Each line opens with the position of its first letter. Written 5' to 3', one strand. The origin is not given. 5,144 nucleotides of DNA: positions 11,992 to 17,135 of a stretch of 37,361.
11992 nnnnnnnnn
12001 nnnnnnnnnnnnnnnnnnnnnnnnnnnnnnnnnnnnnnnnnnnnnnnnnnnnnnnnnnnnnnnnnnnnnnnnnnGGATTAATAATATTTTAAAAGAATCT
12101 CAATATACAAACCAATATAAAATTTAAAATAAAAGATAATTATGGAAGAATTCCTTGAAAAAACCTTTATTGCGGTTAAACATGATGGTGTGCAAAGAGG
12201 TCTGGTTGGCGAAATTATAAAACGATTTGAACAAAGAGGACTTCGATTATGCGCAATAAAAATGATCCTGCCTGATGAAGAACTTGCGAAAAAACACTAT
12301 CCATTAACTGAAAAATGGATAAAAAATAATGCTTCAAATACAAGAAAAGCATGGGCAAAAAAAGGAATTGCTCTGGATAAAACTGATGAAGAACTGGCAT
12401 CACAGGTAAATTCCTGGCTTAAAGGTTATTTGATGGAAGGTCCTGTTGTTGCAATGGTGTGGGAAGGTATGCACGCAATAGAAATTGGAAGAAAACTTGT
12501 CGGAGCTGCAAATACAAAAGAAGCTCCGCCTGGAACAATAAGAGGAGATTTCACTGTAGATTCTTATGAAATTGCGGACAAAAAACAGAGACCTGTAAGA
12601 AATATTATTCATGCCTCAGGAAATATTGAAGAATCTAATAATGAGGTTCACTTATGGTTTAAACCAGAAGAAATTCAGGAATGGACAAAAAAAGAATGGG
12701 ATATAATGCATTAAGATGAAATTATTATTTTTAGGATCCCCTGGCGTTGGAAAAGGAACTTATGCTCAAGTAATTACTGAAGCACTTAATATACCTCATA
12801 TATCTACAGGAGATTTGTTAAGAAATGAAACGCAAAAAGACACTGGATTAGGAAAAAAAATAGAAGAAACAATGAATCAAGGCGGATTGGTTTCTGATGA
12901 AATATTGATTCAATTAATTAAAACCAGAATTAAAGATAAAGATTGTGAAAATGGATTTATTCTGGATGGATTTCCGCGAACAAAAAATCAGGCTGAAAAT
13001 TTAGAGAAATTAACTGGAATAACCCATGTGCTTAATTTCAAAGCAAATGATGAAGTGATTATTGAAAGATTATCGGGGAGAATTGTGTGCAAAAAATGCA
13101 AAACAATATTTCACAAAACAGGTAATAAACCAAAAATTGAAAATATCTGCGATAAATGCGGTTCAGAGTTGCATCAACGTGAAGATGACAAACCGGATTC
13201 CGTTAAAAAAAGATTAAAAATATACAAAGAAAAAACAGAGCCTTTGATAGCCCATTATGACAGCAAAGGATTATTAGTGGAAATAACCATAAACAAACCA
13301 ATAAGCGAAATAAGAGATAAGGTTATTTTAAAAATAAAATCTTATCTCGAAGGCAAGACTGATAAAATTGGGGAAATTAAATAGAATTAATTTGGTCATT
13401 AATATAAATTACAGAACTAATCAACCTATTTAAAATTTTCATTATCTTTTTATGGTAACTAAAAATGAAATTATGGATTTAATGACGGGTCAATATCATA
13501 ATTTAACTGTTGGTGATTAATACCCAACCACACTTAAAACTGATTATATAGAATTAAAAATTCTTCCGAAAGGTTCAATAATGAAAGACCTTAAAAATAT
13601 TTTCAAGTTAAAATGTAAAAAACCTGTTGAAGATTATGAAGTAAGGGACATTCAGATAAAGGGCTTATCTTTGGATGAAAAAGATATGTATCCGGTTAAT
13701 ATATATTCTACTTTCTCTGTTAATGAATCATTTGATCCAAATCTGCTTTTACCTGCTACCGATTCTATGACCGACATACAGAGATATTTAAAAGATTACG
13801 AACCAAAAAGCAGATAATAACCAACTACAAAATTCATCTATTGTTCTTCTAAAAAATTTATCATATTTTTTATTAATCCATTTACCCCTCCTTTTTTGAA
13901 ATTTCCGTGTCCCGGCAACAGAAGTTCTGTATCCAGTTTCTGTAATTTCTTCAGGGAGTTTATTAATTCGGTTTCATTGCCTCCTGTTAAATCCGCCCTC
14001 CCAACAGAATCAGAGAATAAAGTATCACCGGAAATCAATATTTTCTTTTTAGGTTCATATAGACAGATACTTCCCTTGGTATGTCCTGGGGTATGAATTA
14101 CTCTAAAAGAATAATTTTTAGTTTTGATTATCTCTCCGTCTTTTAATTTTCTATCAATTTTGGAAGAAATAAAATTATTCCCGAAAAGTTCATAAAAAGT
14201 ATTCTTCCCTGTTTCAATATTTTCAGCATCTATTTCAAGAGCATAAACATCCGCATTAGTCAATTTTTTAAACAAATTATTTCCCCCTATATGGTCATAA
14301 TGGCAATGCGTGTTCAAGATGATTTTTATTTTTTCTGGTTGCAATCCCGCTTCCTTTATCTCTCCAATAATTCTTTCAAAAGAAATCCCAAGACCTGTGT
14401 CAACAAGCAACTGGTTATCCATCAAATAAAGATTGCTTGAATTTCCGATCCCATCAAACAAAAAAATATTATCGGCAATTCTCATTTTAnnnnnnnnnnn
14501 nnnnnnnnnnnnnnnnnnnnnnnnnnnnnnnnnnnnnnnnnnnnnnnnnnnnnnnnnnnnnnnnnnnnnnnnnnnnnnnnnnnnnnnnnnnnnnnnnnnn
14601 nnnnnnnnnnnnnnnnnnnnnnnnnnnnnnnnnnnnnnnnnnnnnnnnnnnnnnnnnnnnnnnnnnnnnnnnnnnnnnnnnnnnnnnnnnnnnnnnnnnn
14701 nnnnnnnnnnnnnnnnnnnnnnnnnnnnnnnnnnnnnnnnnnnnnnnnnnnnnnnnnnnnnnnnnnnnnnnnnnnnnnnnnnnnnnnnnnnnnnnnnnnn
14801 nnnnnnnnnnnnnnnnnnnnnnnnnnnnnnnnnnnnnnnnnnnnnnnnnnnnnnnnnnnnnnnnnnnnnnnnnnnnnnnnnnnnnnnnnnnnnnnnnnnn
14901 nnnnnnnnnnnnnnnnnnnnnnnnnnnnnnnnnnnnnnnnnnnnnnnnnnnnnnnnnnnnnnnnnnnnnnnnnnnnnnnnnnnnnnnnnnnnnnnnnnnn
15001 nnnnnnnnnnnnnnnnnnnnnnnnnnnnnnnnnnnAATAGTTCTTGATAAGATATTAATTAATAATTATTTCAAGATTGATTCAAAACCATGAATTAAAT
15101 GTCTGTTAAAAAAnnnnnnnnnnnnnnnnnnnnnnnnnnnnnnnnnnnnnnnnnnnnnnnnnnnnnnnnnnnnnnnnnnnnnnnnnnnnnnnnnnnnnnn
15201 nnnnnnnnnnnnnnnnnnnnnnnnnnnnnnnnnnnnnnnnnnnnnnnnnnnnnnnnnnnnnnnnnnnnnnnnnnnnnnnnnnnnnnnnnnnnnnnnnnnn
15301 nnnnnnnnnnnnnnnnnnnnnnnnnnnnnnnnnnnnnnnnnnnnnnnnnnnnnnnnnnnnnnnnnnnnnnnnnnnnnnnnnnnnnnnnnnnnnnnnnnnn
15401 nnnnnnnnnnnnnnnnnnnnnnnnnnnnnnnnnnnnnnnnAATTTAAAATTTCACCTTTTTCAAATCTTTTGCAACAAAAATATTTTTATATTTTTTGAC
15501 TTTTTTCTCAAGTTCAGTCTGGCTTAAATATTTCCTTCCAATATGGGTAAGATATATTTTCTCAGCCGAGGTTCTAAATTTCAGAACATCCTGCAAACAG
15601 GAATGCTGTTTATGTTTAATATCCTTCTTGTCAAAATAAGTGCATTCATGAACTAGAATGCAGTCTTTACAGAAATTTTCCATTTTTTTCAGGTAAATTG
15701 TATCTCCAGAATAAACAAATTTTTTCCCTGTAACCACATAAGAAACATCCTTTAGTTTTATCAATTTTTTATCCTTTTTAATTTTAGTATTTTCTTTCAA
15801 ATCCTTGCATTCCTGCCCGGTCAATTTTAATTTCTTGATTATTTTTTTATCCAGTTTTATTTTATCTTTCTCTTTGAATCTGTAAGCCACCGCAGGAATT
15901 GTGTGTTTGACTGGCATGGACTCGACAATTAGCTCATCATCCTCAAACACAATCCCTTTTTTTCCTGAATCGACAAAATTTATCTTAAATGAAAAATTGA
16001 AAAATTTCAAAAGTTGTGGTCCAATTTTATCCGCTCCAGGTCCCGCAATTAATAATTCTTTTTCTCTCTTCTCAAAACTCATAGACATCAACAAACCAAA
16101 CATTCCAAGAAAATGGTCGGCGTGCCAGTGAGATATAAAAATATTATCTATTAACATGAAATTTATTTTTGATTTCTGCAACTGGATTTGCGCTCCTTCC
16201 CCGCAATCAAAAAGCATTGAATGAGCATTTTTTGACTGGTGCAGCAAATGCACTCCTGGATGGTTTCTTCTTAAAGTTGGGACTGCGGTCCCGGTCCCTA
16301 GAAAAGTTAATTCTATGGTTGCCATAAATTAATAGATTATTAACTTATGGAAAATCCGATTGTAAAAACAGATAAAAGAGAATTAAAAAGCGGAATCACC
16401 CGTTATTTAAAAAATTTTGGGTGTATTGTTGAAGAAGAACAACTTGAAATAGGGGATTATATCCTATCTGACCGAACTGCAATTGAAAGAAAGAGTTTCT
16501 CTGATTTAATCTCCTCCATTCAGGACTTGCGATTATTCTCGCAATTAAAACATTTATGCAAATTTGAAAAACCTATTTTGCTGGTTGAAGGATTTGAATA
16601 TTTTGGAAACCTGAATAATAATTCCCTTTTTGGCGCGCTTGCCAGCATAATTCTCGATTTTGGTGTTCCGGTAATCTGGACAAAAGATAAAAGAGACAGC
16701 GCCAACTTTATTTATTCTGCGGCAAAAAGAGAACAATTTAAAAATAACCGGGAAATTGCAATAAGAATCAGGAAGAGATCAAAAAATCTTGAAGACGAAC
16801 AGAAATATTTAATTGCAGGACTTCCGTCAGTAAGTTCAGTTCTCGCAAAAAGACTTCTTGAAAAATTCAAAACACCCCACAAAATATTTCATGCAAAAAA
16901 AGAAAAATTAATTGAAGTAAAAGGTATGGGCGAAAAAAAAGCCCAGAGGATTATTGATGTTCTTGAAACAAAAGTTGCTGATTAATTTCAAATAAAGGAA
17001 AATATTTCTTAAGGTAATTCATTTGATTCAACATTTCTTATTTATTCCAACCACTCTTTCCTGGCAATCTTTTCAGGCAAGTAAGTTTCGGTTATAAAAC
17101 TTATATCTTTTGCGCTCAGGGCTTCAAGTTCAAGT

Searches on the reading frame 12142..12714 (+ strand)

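Call 85: search_protein_families(library=pfam, proteins=[window:12142-12714:+], max_evalue=0.001)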
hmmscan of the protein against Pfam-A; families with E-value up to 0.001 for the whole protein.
window:12142-12714:+ (190 aa): 1 family
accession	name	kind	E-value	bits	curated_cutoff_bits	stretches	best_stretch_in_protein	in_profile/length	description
PF00334.24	NDK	-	1.8e-35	122.2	27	2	93-178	60-135/135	Nucleoside diphosphate kinase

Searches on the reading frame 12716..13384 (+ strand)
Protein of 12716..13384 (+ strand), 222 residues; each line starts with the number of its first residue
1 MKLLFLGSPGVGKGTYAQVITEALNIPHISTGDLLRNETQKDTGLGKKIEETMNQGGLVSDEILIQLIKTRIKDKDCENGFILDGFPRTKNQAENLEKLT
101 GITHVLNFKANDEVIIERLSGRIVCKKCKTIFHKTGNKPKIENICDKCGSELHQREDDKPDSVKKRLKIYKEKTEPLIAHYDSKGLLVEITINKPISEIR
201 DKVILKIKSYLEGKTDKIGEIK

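Call 85: search_protein_families(library=pfam, proteins=[window:12716-13384:+], max_evalue=0.001)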
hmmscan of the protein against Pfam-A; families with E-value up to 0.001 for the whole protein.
window:12716-13384:+ (222 aa): 4 families
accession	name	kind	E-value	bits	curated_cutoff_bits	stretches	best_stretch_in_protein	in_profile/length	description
PF00406.28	ADK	-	1.7e-50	171.5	26.8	1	6-185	2-150/151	Adenylate kinase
PF13207.12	AAA_17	-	5.6e-28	98.4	27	1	6-120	1-120/136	AAA domain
PF05191.20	ADK_lid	-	7.4e-15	55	26.6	1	122-157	1-36/36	Adenylate kinase, active site lid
PF01155.25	HypA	-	0.00079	19.9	28.9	0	110-154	58-98/112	Hydrogenase/urease nickel incorporation, metallochaperone, hypA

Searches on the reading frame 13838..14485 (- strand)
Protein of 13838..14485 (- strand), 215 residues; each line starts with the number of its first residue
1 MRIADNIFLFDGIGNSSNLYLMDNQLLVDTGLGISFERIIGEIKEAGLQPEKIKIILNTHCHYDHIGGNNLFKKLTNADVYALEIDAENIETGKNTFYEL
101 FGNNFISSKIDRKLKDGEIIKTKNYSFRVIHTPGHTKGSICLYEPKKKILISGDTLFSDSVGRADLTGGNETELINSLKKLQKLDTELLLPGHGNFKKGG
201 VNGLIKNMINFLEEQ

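Call 85: search_protein_families(library=pfam, proteins=[window:13838-14485:-], max_evalue=0.001)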
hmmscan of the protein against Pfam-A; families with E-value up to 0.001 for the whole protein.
window:13838-14485:- (215 aa): 3 families
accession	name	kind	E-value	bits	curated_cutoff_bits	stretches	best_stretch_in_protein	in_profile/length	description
PF00753.33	Lactamase_B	-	1.1e-35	123.8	22.7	1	18-193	7-196/196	Metallo-beta-lactamase superfamily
PF19583.5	ODP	-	4.7e-11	43.3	27.2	1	23-156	12-137/194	ODP family beta lactamase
PF12706.13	Lactamase_B_2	-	2e-05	24.7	27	1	26-84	3-64/200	Beta-lactamase superfamily domain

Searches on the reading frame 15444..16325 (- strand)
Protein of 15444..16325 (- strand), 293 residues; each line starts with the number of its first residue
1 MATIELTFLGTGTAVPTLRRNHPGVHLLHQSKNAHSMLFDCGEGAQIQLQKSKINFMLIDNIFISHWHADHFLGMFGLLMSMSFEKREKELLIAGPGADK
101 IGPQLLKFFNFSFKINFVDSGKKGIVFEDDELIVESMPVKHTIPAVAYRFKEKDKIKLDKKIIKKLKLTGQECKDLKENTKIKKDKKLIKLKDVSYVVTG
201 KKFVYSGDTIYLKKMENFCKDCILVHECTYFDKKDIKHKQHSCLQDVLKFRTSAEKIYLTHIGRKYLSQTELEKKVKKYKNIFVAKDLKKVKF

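Call 26: search_protein_families(library=ncbifam, proteins=[window:15444-16325:-], max_evalue=0.00001)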
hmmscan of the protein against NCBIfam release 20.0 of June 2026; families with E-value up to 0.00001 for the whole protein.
window:15444-16325:- (293 aa): 11 families
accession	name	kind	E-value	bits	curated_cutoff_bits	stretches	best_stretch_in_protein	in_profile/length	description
TIGR02651.1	RNase_Z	equivalog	3.2e-71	239.9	292.95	1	5-292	1-301/302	ribonuclease Z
NF000801.0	PRK00055.1-3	equivalog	5.9e-65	219.3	252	1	4-292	2-302/307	ribonuclease Z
NF000804.0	PRK00055.2-1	equivalog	3.3e-38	131.5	402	1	1-293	1-299/306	ribonuclease Z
NF000805.0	PRK00055.2-3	equivalog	2.5e-35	122.2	416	1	1-292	1-299/307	ribonuclease Z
NF000800.0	PRK00055.1-1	equivalog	4.8e-34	117.7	398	1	4-288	1-296/305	ribonuclease Z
TIGR02649.1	true_RNase_BN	exception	3.5e-24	85.4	563.7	1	5-288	1-295/304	ribonuclease BN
NF002558.0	PRK02126.1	subfamily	7.1e-20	71.3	315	2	28-96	21-83/345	ribonuclease Z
NF041257.1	GntH_guanitoxin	equivalog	4.4e-19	68.6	333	1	6-98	15-108/374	guanitoxin biosynthesis MBL fold metallo-hydrolase GntH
TIGR02650.1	RNase_Z_T_toga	equivalog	2.1e-12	46.8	507.05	1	35-283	19-263/277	ribonuclease Z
NF041851.1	cyc_nuc_deg_phdiest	equivalog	4.1e-09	36.2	400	1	5-96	2-91/253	cyclic nucleotide-degrading phosphodiesterase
NF000806.0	PRK00055.2-4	equivalog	1.2e-07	31.3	363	1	4-110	2-109/280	ribonuclease Z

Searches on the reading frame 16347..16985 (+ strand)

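Call 86: search_protein_families(library=pfam, proteins=[window:16347-16985:+], max_evalue=0.001)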
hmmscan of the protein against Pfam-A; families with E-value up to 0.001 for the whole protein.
window:16347-16985:+ (212 aa): 3 families
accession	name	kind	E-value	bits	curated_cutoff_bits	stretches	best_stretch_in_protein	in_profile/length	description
PF02732.21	ERCC4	-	4.8e-33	114.5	24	1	9-124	2-139/140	ERCC4 domain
PF14520.12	HHH_5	-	1.3e-10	42.1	27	1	158-207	6-56/57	Helix-hairpin-helix domain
PF12826.13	HHH_2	-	2.6e-07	31.1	27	1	158-208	7-57/64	Helix-hairpin-helix motif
